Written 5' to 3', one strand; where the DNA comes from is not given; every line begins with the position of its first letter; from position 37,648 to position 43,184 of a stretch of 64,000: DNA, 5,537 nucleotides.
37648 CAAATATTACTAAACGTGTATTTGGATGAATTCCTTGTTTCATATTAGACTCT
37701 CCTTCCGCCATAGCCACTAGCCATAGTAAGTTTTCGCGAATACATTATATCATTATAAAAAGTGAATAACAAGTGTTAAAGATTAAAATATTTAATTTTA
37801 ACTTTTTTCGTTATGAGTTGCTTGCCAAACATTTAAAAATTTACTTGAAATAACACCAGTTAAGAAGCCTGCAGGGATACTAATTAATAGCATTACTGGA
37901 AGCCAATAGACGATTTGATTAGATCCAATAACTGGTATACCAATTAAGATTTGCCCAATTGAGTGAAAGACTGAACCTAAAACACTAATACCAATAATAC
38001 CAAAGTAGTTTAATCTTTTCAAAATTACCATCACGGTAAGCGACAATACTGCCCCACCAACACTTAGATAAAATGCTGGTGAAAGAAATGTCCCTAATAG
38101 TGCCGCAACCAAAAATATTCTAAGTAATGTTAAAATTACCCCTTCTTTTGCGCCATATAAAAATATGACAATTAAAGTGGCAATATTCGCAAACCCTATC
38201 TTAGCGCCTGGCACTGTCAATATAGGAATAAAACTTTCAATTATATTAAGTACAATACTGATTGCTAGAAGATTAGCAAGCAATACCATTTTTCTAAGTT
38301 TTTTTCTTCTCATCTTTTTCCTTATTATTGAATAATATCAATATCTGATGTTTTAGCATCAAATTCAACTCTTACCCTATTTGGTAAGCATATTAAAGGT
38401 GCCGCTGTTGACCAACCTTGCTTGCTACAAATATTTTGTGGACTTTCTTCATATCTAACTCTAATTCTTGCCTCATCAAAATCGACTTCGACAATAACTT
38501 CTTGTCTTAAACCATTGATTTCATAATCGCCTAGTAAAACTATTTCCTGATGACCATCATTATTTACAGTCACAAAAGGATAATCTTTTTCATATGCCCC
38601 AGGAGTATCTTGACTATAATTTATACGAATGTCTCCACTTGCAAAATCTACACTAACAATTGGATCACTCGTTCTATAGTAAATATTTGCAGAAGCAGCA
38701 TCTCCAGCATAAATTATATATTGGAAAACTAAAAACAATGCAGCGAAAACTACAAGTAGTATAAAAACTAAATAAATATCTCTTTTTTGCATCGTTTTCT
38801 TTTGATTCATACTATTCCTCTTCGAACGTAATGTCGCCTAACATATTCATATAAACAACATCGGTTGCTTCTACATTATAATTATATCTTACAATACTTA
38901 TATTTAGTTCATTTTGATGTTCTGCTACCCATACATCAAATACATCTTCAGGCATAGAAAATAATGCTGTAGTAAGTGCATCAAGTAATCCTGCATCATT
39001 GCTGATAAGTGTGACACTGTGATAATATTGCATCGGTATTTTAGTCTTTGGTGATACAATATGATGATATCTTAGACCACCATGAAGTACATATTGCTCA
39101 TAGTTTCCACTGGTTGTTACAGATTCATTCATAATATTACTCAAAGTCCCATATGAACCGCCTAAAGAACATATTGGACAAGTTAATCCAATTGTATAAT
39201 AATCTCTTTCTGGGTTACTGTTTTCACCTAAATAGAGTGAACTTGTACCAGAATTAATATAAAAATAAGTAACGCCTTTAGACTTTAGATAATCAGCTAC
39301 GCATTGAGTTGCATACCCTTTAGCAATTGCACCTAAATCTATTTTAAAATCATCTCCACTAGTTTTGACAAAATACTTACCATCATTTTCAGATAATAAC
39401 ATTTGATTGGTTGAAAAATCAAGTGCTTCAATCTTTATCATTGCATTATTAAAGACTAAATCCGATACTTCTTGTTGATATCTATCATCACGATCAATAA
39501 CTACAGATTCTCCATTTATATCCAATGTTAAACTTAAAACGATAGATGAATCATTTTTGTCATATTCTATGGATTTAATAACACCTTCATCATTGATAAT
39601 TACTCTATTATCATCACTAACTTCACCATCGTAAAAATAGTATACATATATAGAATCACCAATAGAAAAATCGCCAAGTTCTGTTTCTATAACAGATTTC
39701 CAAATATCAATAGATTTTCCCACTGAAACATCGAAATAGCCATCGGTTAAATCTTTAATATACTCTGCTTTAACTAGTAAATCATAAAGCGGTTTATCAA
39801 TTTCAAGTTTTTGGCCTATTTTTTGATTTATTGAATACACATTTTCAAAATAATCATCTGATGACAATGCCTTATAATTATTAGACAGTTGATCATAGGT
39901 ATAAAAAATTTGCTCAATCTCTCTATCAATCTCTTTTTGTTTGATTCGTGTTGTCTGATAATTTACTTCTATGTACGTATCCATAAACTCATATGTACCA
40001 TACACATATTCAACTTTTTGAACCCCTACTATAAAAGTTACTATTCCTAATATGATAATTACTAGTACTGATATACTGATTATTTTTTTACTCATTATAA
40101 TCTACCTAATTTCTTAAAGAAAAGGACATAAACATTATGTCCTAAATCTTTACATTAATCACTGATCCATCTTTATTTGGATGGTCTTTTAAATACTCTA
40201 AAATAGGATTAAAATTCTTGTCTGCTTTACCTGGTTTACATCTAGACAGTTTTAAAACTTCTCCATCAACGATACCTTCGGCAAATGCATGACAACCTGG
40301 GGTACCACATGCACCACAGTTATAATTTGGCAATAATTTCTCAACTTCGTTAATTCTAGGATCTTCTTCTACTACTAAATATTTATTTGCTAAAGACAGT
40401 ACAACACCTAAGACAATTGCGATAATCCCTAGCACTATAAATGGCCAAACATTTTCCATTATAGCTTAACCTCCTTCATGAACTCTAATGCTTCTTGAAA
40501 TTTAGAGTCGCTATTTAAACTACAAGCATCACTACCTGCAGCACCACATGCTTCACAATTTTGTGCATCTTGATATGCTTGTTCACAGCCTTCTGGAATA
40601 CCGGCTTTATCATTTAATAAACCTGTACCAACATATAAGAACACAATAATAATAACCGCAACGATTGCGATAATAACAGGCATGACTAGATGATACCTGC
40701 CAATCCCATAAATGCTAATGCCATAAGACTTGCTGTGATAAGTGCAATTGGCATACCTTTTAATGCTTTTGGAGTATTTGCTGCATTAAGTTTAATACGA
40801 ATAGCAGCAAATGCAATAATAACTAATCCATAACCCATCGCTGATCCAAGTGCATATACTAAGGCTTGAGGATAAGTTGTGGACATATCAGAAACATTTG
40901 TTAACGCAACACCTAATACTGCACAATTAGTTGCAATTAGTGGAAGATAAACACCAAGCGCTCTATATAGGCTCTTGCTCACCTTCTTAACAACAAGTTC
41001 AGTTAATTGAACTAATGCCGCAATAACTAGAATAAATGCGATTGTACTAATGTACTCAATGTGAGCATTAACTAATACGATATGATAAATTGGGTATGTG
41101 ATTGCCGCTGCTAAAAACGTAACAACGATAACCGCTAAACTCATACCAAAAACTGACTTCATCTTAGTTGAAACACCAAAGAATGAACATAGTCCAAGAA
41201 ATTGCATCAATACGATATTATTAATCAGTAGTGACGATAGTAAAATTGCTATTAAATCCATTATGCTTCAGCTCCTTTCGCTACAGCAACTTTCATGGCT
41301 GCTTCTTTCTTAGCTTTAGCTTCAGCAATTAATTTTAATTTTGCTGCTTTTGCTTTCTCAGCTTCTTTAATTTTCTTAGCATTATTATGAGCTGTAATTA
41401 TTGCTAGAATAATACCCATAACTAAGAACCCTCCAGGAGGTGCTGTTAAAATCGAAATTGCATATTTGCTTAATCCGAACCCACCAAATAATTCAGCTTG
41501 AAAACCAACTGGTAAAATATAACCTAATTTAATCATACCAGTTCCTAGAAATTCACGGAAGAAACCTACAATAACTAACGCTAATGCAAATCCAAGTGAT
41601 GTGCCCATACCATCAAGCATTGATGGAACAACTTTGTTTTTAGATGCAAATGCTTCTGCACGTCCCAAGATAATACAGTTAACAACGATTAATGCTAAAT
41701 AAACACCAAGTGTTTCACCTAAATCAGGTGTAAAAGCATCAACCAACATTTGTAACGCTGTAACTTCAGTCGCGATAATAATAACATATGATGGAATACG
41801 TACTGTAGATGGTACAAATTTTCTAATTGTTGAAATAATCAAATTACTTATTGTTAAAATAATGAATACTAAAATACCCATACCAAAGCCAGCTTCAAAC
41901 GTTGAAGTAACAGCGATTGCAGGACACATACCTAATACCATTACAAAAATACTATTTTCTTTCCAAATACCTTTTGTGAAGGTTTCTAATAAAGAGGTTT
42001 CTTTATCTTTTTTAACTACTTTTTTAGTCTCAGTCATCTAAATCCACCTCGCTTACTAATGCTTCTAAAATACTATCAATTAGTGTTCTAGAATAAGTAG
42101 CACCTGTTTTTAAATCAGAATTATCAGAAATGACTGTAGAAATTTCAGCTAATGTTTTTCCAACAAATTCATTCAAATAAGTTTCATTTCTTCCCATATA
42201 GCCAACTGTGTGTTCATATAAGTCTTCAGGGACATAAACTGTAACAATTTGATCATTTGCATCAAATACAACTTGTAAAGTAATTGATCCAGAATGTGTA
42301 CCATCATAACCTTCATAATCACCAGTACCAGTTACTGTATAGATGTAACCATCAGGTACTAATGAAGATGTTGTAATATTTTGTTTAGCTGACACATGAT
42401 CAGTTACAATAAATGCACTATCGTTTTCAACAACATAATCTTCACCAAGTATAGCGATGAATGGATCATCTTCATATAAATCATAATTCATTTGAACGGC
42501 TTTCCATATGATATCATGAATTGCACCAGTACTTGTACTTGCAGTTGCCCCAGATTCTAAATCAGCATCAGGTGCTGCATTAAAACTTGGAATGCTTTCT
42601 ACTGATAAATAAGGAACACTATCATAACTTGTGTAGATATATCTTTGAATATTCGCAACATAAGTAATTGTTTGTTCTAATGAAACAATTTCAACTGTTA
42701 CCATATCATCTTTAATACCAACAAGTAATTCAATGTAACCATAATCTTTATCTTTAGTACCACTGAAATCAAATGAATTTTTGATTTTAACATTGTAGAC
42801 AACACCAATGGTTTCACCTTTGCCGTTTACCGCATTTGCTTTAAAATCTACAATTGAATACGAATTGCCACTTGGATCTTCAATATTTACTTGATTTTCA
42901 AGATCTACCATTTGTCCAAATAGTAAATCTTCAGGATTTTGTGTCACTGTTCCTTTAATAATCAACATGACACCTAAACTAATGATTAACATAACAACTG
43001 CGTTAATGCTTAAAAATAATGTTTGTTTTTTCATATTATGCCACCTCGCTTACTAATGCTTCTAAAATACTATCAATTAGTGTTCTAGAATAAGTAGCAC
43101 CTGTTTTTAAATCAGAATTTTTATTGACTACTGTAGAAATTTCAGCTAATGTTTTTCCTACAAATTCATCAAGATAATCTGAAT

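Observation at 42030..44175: Two tandem RnfG paralogues, each with two FMN-binding modules: four predicted extracytoplasmic flavinylation sites in one rnf operon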

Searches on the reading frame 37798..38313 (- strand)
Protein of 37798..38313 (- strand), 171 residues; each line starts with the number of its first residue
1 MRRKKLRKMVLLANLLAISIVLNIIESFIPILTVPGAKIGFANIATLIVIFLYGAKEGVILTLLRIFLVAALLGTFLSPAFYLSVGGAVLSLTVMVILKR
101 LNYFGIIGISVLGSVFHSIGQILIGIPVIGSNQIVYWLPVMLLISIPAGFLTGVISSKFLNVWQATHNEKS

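Call 3: search_protein_families(library=pfam, proteins=[window:37798-38313:-], max_evalue=0.01)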
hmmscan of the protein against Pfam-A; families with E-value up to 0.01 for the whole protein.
window:37798-38313:- (171 aa): 2 families
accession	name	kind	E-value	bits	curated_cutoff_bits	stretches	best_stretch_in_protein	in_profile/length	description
PF07456.16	Hpre_diP_synt_I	-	3.8e-37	128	30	1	15-158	1-146/147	Heptaprenyl diphosphate synthase component I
PF12822.12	ECF_trnsprt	-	1.3e-06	29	30.7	1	7-157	1-162/169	ECF transporter, substrate-specific component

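Call 7: search_protein_families(library=ncbifam, proteins=[window:37798-38313:-], max_evalue=1)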
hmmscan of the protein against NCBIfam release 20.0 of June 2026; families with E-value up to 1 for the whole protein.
window:37798-38313:- (171 aa): 1 family
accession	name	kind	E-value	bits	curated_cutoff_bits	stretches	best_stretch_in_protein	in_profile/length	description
NF046054.1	memb_MPN527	equivalog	0.031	14.3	80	1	6-105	2-98/211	MPN527 family putative ECF transporter permease subunit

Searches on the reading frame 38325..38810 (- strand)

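Call 3: search_protein_families(library=pfam, proteins=[window:38325-38810:-], max_evalue=0.01)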
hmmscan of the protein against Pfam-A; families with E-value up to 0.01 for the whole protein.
window:38325-38810:- (161 aa): 1 family
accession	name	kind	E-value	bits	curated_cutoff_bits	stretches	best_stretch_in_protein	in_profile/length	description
PF07009.16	NusG_II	-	4.7e-09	36.8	29.6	1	75-152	23-105/107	NusG domain II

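Call 7: search_protein_families(library=ncbifam, proteins=[window:38325-38810:-], max_evalue=1)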
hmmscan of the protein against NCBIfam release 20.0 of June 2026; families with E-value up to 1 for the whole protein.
window:38325-38810:- (161 aa): 2 families
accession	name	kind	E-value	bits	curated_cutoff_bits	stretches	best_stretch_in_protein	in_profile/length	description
NF042930.1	EF0163_fam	equivalog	0.16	11.5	65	1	82-116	122-156/165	EF0163 family protein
NF050117.1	aa3_CtaC_Actin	exception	0.19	10.9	250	1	89-157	145-178/244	aa3-type cytochrome oxidase subunit II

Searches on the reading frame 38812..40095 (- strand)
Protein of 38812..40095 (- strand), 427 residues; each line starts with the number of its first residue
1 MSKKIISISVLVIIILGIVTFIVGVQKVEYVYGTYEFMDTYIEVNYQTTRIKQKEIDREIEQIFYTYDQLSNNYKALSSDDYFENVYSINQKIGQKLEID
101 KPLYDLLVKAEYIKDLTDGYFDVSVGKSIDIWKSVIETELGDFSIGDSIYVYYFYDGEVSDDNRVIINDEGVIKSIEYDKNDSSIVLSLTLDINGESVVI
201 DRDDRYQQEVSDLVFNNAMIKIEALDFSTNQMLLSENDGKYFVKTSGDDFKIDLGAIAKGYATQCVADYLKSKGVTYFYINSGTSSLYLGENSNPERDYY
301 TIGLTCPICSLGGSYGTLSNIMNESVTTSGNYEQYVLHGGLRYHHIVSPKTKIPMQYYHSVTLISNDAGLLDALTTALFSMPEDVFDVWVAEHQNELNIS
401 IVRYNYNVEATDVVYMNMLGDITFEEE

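Call 3: search_protein_families(library=pfam, proteins=[window:38812-40095:-], max_evalue=0.01)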
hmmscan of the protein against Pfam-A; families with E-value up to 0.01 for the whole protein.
window:38812-40095:- (427 aa): 1 family
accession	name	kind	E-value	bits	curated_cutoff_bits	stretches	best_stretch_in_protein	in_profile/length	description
PF02424.20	ApbE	-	1e-46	160.1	25.6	2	231-397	110-262/266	ApbE family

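Call 7: search_protein_families(library=ncbifam, proteins=[window:38812-40095:-], max_evalue=1)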
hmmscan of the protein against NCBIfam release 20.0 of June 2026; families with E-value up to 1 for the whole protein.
window:38812-40095:- (427 aa): 2 families
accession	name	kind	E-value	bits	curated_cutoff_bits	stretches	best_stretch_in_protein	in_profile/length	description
NF007774.0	PRK10461.1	equivalog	1.4e-14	53.8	498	2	234-380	164-307/351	FAD:protein FMN transferase ApbE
NF000339.2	fos-Crono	exception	0.14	12.3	275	1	186-278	45-133/134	FosA family fosfomycin resistance glutathione transferase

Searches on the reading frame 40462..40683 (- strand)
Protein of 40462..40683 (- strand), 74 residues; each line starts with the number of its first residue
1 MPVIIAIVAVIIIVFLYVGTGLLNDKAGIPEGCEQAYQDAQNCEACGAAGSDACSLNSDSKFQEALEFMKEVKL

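Call 78: search_protein_families(library=pfam, proteins=[window:40462-40683:-], max_evalue=10)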
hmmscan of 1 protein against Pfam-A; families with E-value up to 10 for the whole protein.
seq(74 aa): 2 families
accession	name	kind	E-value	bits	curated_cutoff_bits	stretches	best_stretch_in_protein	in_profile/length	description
PF12669.12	FeoB_associated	-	0.36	11.6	27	1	4-55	3-44/44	FeoB-associated Cys-rich membrane protein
PF15012.11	DUF4519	-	3.5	8.3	27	1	2-20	36-53/56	Domain of unknown function (DUF4519)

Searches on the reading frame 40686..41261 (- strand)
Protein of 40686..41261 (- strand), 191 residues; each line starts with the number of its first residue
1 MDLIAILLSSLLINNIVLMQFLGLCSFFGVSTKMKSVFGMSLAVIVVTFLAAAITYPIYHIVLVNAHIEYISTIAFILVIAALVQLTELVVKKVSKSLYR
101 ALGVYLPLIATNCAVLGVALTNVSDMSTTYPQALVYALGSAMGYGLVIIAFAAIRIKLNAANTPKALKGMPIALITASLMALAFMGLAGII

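Call 3: search_protein_families(library=pfam, proteins=[window:40686-41261:-], max_evalue=0.01)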
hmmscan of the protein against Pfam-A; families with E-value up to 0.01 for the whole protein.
window:40686-41261:- (191 aa): 1 family
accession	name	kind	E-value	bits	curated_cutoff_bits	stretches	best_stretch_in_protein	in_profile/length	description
PF02508.19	Rnf-Nqr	-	2.2e-52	178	23.8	1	4-191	2-174/174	Rnf-Nqr subunit, membrane protein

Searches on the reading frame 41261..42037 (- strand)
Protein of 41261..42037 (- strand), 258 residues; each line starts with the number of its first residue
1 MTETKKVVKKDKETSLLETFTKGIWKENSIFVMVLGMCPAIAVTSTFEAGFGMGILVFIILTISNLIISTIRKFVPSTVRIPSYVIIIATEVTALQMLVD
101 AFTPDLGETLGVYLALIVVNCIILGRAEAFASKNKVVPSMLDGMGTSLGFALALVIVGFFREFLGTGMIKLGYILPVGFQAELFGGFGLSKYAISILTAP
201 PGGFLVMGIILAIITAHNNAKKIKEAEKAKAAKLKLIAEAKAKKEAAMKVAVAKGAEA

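Call 3: search_protein_families(library=pfam, proteins=[window:41261-42037:-], max_evalue=0.01)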
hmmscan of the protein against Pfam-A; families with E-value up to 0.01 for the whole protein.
window:41261-42037:- (258 aa): 1 family
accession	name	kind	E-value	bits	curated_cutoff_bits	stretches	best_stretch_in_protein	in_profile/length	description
PF02508.19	Rnf-Nqr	-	3.8e-57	193.6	23.8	1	17-210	2-173/174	Rnf-Nqr subunit, membrane protein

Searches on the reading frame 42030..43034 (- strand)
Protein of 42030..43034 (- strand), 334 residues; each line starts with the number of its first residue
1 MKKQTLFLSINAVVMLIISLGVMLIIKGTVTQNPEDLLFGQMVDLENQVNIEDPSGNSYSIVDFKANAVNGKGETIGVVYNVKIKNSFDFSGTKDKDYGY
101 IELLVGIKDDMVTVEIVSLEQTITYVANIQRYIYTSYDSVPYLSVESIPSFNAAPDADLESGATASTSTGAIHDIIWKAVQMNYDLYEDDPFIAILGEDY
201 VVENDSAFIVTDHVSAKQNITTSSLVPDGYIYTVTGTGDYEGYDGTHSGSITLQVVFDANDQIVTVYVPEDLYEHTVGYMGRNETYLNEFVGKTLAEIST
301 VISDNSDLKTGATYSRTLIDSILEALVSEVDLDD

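Call 3: search_protein_families(library=pfam, proteins=[window:42030-43034:-], max_evalue=0.01)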
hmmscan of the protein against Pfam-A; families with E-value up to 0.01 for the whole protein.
window:42030-43034:- (334 aa): 0 families

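Call 7: search_protein_families(library=ncbifam, proteins=[window:42030-43034:-], max_evalue=1)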
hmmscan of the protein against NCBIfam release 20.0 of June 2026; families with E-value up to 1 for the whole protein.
window:42030-43034:- (334 aa): 0 families

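Call 9: find_homologous_proteins(query=window:42030-43034:-, max_evalue=0.001)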
Query window:42030-43034:- (334 aa): 38 proteins with E <= 0.001 among 2197 candidates.
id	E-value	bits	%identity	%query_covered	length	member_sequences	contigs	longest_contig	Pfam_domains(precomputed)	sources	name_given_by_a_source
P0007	7.4e-210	714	100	100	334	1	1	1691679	-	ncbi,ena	-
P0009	7.2e-148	510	72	99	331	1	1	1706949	-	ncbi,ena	-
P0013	4.3e-125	436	61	99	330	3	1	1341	-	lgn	-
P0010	1.1e-121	424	59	99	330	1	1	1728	-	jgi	jgi:hypothetical protein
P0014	2.8e-114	400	57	99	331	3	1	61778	-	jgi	-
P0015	7.9e-107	376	57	99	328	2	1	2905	-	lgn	-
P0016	1.2e-93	332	52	99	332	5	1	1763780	-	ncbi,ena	-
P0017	4.0e-91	324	52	99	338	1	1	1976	-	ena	-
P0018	6.9e-85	303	47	99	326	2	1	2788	-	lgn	-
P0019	3.7e-79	285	47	99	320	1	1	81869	-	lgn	-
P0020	2.1e-73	266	43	99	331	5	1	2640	-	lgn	-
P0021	1.3e-69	253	43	99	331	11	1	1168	-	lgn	-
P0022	2.5e-69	252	43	99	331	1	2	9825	-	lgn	-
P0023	2.7e-69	252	44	99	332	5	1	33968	-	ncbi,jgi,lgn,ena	-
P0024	1.5e-68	250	42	99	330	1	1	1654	-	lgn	-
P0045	2.4e-12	65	28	77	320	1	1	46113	PF04205.20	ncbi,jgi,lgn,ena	-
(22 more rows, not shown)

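Call 54: find_encoding_contigs(protein=P0045, flank=8000, max_places=2)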
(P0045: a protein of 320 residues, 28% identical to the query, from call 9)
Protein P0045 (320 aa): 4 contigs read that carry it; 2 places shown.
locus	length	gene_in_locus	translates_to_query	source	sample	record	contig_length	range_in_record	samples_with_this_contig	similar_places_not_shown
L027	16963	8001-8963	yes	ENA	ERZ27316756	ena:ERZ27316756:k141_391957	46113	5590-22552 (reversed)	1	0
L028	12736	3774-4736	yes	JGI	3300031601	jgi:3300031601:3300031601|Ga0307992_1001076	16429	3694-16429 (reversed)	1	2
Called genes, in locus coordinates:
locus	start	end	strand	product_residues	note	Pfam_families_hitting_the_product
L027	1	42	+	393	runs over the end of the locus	PF00155:Aminotran_1_2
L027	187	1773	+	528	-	PF01268:FTHFS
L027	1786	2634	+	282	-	PF00763:THF_DHG_CYH, PF02882:THF_DHG_CYH_C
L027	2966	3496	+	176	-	PF00719:Pyrophosphatase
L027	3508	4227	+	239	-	PF20772:TACO1_YebC_N, PF01709:Transcrip_reg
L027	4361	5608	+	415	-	PF00464:SHMT, PF00155:Aminotran_1_2, PF01041:DegT_DnrJ_EryC1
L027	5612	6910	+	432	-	PF13375:RnfC_N, PF01512:Complex1_51K, PF13187:Fer4_9 (faint), PF12838:Fer4_7, PF13183:Fer4_8 (weak), PF13237:Fer4_10, PF13534:Fer4_17, PF14697:Fer4_21 (weak), +3 more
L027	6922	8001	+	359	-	PF03116:NQR2_RnfD_RnfE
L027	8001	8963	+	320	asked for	PF04205:FMN_bind (faint)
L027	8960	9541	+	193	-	-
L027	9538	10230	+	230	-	PF02508:Rnf-Nqr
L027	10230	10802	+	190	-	PF02508:Rnf-Nqr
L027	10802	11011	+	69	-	-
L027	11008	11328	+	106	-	PF04060:FeS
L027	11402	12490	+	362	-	PF02424:ApbE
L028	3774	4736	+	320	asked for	PF04205:FMN_bind (faint)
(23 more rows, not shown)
